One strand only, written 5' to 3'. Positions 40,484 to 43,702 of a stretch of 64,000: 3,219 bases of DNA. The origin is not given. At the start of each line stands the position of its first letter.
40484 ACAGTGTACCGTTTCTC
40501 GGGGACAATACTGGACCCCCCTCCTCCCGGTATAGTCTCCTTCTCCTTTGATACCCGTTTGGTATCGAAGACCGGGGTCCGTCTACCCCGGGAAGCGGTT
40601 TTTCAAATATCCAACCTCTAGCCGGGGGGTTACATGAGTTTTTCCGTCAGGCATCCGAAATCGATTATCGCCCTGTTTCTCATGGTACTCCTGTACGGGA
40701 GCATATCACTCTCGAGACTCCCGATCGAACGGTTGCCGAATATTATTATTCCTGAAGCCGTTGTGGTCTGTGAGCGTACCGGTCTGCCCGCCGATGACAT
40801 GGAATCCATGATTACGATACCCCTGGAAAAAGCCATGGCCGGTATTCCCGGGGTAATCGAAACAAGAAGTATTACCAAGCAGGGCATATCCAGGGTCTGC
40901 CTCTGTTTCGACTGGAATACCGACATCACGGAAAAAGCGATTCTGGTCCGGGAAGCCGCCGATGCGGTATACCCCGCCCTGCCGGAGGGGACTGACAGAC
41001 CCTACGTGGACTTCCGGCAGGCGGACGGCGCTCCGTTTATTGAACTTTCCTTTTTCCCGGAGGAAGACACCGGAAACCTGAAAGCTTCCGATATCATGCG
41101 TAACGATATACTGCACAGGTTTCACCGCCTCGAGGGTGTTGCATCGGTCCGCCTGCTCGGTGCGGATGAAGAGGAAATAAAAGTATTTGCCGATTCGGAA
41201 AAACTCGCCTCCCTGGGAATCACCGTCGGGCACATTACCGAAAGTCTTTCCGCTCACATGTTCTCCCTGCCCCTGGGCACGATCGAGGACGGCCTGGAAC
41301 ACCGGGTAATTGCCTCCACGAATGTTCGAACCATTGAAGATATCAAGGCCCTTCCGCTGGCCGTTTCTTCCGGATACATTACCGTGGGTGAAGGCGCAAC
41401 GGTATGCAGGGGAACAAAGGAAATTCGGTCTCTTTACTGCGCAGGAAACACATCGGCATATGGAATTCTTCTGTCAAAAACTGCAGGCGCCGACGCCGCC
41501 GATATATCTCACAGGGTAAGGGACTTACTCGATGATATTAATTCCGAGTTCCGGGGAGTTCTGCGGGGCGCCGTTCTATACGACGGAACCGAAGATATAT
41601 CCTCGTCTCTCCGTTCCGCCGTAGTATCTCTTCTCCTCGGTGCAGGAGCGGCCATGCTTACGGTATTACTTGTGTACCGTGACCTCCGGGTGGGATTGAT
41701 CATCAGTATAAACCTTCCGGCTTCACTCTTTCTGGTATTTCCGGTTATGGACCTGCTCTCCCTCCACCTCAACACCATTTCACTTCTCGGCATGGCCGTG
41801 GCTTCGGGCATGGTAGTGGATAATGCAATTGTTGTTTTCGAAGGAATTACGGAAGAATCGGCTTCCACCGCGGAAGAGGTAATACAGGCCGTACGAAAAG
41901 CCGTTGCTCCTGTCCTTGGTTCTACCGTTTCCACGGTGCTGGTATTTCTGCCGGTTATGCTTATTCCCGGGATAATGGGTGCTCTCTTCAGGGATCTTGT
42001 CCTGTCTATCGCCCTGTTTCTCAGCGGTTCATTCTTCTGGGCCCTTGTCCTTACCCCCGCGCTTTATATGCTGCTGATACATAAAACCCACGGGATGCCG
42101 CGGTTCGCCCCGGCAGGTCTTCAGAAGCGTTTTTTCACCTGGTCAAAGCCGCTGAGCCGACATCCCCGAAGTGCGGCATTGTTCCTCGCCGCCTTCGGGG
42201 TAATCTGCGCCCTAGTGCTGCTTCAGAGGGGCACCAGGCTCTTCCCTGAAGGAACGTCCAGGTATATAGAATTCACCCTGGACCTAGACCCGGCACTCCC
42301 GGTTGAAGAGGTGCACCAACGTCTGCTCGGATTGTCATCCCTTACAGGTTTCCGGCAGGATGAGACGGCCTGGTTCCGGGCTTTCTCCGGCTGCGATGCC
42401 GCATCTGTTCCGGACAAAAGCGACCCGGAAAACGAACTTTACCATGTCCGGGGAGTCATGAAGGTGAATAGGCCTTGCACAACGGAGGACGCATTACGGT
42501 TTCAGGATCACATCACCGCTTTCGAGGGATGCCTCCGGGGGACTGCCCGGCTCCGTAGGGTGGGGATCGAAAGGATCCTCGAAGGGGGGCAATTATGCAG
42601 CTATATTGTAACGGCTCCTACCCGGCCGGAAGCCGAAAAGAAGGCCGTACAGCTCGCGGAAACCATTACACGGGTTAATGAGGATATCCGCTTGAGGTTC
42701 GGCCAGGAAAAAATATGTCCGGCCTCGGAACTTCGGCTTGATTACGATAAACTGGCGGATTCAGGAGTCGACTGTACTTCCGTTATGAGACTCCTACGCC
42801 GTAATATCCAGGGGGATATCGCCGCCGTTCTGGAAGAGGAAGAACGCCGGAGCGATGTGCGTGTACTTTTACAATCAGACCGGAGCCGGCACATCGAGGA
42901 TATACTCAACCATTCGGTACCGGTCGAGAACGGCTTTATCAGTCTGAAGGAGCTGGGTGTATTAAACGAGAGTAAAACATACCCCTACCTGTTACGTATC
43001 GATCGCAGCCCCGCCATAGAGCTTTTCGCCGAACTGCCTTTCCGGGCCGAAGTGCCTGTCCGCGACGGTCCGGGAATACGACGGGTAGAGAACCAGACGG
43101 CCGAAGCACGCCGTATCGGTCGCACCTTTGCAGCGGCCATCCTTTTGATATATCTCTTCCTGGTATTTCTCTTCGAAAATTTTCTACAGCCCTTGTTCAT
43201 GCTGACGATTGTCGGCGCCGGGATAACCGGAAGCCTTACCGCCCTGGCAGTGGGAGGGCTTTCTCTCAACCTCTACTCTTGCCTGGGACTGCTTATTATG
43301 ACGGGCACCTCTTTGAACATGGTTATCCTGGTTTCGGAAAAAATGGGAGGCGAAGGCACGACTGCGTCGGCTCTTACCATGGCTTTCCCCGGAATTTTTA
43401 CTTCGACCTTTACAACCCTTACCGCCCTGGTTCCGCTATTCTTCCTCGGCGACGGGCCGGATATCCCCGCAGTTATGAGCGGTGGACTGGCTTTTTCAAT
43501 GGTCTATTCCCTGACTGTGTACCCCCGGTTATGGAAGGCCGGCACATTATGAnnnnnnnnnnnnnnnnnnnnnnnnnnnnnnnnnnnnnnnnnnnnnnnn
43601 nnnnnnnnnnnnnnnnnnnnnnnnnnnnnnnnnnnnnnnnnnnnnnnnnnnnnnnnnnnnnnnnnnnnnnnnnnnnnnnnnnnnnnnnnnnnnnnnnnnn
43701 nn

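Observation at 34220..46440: Translationally coupled 8-gene envelope operon: TPR lipoprotein, small lipoprotein, TolC-like OMF, MFP, two Ig-like lipoproteins and tandem RND pumps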

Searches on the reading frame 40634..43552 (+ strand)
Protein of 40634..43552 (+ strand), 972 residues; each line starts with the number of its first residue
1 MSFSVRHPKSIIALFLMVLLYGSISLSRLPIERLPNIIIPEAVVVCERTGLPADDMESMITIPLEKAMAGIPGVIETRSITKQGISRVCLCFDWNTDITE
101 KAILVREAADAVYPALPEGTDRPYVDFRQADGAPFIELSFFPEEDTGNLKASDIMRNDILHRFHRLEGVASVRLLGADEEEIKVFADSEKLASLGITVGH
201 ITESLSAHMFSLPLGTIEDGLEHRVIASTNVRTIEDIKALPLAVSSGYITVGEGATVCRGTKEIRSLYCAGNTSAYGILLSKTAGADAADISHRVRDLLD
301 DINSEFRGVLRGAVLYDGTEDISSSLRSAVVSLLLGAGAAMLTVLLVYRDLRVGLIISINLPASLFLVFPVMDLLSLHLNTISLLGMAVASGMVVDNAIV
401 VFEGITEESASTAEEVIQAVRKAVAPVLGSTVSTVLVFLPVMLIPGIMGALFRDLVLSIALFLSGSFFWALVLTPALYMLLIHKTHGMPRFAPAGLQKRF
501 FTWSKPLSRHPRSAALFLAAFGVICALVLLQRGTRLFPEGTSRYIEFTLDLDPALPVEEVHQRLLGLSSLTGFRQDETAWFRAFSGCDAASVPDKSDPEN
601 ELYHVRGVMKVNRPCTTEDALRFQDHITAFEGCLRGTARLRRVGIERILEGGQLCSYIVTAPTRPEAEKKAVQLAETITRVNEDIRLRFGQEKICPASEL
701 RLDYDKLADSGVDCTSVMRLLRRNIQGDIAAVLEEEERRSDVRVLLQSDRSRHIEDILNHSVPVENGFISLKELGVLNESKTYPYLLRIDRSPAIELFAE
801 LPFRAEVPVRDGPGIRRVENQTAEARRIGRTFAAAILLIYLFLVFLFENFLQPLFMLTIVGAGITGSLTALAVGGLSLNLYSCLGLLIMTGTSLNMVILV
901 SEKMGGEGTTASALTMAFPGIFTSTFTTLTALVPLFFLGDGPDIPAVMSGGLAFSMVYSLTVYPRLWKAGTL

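Call 4: search_protein_families(library=pfam, proteins=[window:40634-43552:+], max_evalue=0.01)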
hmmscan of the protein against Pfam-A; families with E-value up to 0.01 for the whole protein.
window:40634-43552:+ (972 aa): 2 families
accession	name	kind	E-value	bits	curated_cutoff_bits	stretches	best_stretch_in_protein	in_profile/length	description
PF00873.25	ACR_tran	-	7e-115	385.3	28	2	2-804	3-823/1021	AcrB/AcrD/AcrF family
PF02355.23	SecD_SecF_C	-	4.6e-05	23.3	20.5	1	322-455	25-160/189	Protein export membrane protein SecD/SecF, C-terminal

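Call 5: search_protein_families(library=ncbifam, proteins=[window:40634-43552:+], max_evalue=0.01)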
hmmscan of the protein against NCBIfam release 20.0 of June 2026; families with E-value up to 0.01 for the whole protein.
window:40634-43552:+ (972 aa): 19 families
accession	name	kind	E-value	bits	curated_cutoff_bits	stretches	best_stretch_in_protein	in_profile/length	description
NF033617.1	RND_permease_2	subfamily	1.6e-86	291.2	1250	2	3-493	3-499/1009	multidrug efflux RND transporter permease subunit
NF000282.2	RND_permease_1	subfamily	1.1e-75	255.3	1250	2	3-490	3-504/1029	multidrug efflux RND transporter permease subunit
TIGR00915.1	2A0602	subfamily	1.8e-61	208.2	940.35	2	11-504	14-516/1050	efflux RND transporter permease subunit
NF007905.0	PRK10614.1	equivalog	8.7e-54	182.6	1774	1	5-486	8-494/1025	multidrug efflux RND transporter permease subunit MdtC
NF007133.0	PRK09579.1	equivalog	1.2e-53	182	1763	2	5-486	8-493/1017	multidrug efflux RND transporter permease subunit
NF007131.0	PRK09577.1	equivalog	4.2e-50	170.4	1768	2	12-483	13-497/1045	multidrug efflux RND transporter permease subunit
NF007842.1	PRK10555.1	equivalog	8.4e-46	156.3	1854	2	9-504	10-515/1036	multidrug efflux RND transporter permease AcrD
NF000037.1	RND_perm_OqxB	exception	1.5e-42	145.5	2200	1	7-509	10-526/1050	multidrug efflux RND transporter permease subunit OqxB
NF007798.0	PRK10503.1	equivalog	4.2e-42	143.8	1584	2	8-482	20-499/1040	MdtB/MuxB family multidrug efflux RND transporter permease subunit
TIGR00914.1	2A0601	subfamily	1.8e-38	132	701.45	1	2-484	7-509/1051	CusA/CzcA family heavy metal efflux RND transporter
NF011706.2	PRK15127.1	equivalog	4.8e-36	124.1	2150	2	12-485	13-500/1049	multidrug efflux RND transporter permease subunit AcrB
TIGR00916.1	2A0604s01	subfamily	4.4e-12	46.1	148.6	2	324-450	85-210/231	SecD/SecF family protein translocase subunit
NF009540.0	PRK12911.1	equivalog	1.7e-09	35.6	1878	1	329-486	911-1066/1403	bifunctional preprotein translocase subunit SecD/SecF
TIGR01129.1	secD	equivalog_domain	3.4e-06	26.5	244.4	1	324-437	245-359/397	protein translocase subunit SecD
NF009583.0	PRK13024.1-3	subfamily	5.2e-06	24.8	721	1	325-484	277-434/755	protein translocase subunit SecDF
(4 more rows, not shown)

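Call 13: find_related_loci(query=window:40634-43552:+, collection=genome_contigs, flank=10000)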
Query window:40634-43552:+ (972 aa) in genome_contigs; peptide patterns used: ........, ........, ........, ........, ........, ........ (x = any residue, [..] = any of these).
65 stretches matched a pattern, but none encodes a relative of the query by tblastn (E <= 1e-3).

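Call 15: find_homologous_proteins(query=window:40634-43552:+, max_evalue=1e-10)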
Query window:40634-43552:+ (972 aa): 1715 proteins with E <= 1e-10 among 8000 candidates; the best 120 are listed.
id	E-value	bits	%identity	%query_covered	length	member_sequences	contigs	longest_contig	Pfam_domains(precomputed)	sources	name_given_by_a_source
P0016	0.0e+0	2139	100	100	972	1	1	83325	PF00873.26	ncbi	-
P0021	0.0e+0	1844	86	100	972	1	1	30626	PF02355.23,PF00873.26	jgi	-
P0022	0.0e+0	1027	53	99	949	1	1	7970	PF00873.26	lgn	-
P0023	1.7e-290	984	50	100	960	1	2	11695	PF02355.23,PF00873.26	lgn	-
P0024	1.4e-121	425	31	100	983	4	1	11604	PF02355.23,PF00873.26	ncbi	-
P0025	2.6e-115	405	30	92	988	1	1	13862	PF02355.23,PF00873.26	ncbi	-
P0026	1.1e-113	399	30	99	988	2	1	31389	PF03176.22,PF02355.23,PF00873.26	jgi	jgi:hydrophobic/amphiphilic exporter-1 (mainly G- bacteria), HAE1 family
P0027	1.1e-113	399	30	99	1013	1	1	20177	PF00873.26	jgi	-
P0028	3.3e-110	388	31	99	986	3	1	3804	PF02355.23,PF00873.26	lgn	-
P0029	1.3e-105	372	29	98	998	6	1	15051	PF00873.26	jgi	-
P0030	1.5e-86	309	27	96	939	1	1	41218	PF00873.26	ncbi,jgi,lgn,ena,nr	ncbi:MAG: hypothetical protein B6241_05350 [Spirochaetaceae bacterium 4572_59]|nr:MAG: hypothetical 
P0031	6.0e-76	274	26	96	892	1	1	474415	PF00873.26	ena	-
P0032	3.5e-73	265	27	98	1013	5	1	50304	PF02355.23,PF00873.26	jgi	jgi:HAE1 family hydrophobic/amphiphilic exporter-1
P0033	5.0e-72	261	27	98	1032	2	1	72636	PF00873.26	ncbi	-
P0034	5.0e-72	261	27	100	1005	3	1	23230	PF02355.23,PF00873.26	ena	-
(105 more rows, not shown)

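Call 16: find_encoding_contigs(protein=P0023, flank=10000, max_places=2)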
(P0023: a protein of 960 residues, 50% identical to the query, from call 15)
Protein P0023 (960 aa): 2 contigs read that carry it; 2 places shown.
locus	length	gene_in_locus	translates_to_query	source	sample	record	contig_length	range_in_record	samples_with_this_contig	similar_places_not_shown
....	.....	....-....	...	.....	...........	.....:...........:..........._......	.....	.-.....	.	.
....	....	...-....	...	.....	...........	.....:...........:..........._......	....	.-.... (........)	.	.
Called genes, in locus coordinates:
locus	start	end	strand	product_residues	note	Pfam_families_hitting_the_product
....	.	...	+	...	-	?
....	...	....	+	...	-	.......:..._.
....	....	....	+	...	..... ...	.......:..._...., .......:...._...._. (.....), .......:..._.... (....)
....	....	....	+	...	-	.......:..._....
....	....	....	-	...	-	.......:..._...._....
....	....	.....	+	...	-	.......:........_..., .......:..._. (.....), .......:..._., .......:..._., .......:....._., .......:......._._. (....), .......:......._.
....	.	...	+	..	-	?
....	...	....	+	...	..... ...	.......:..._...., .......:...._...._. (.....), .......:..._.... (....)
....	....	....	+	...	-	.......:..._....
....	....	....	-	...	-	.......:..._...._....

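Call 17: find_encoding_contigs(protein=P0024, flank=10000, max_places=2)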
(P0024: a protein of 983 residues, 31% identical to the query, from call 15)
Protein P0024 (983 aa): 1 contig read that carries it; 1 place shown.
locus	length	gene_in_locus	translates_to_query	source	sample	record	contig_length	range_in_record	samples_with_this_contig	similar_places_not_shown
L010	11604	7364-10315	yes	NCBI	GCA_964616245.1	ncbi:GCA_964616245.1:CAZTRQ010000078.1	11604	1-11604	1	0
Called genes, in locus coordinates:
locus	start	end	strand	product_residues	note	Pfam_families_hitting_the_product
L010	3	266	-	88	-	?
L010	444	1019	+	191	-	PF12895:ANAPC3 (faint), PF00515:TPR_1 (faint), PF07719:TPR_2 (faint), PF07721:TPR_4 (faint), PF13174:TPR_6 (faint), PF13432:TPR_16, PF14559:TPR_19, PF13432:TPR_16, +5 more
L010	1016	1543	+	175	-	-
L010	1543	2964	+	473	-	PF02321:OEP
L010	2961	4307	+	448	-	PF25917:BSH_RND (weak), PF25973:BSH_CzcB (weak), PF25885:HH_EMRA, PF25954:Beta-barrel_RND_2, PF25967:RND-MFP_C (faint), PF25989:YknX_C (weak)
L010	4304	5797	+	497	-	PF13205:Big_5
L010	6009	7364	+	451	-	PF13205:Big_5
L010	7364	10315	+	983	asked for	PF00873:ACR_tran, PF02355:SecD_SecF_C (weak)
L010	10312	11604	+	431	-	?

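Call 18: find_encoding_contigs(protein=P0026, flank=10000, max_places=2)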
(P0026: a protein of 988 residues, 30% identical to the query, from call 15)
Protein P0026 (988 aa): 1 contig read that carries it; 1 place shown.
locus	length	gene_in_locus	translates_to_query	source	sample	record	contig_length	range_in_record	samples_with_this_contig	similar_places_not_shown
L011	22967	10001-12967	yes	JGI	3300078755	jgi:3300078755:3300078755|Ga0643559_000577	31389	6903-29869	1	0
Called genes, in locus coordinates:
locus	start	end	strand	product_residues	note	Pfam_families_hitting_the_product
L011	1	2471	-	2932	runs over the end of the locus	-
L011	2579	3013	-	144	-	-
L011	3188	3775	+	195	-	PF13424:TPR_12 (faint), PF13428:TPR_14 (faint), PF12895:ANAPC3 (faint), PF13176:TPR_7 (faint), PF13181:TPR_8 (faint), PF00515:TPR_1 (faint), PF13432:TPR_16 (weak), PF14559:TPR_19 (weak), +6 more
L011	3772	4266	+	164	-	-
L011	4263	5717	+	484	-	PF02321:OEP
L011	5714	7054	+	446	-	PF25917:BSH_RND (faint), PF25954:Beta-barrel_RND_2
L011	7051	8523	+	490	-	PF13205:Big_5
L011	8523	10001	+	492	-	PF13205:Big_5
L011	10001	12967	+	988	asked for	PF00873:ACR_tran, PF03176:MMPL (weak), PF00873:ACR_tran, PF02355:SecD_SecF_C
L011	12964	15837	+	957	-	PF00873:ACR_tran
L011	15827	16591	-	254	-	PF03309:Pan_kinase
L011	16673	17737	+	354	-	PF07238:PilZ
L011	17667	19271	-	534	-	PF00989:PAS, PF08448:PAS_4, PF13426:PAS_9, PF08447:PAS_3, PF00512:HisKA, PF02518:HATPase_c, PF00072:Response_reg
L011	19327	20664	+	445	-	PF00232:Glyco_hydro_1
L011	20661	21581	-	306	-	PF00535:Glycos_transf_2, PF10111:Glyco_tranf_2_2, PF13641:Glyco_tranf_2_3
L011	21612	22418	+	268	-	-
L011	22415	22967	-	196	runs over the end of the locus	PF01209:Ubie_methyltran (weak), PF13489:Methyltransf_23, PF13847:Methyltransf_31, PF08241:Methyltransf_11, PF08242:Methyltransf_12, PF13649:Methyltransf_25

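Call 19: find_encoding_contigs(protein=P0030, flank=10000, max_places=2)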
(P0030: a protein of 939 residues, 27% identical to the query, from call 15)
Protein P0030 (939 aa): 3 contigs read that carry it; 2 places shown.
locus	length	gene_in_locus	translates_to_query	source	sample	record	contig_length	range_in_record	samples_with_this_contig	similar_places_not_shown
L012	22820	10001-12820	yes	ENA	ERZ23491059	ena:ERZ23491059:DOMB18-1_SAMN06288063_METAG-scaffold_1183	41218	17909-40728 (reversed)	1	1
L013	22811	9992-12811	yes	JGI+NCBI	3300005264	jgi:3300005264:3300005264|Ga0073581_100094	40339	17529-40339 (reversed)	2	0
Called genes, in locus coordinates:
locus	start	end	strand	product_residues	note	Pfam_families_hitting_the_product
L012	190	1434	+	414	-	PF00271:Helicase_C (faint), PF04851:ResIII, PF00270:DEAD (weak)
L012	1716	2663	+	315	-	PF10672:Methyltrans_SAM, PF03602:Cons_hypoth95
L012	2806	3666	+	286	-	PF00669:Flagellin_N, PF00700:Flagellin_C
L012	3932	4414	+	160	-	-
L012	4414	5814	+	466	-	PF02321:OEP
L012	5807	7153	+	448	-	PF25917:BSH_RND (weak), PF25973:BSH_CzcB, PF25919:BSH_CusB (faint), PF25944:Beta-barrel_RND (faint), PF25954:Beta-barrel_RND_2, PF25989:YknX_C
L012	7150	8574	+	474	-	PF13205:Big_5 (faint)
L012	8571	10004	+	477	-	PF13205:Big_5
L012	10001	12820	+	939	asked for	PF00873:ACR_tran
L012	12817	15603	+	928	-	PF00873:ACR_tran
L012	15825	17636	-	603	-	PF20157:Maf_flag10_N (faint), PF01973:MptE-like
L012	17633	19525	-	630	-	PF03717:PBP_dimer, PF00905:Transpeptidase, PF03793:PASTA (weak)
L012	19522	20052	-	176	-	PF10502:Peptidase_S26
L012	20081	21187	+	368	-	PF01476:LysM (weak), PF01551:Peptidase_M23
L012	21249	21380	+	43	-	-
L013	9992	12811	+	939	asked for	PF00873:ACR_tran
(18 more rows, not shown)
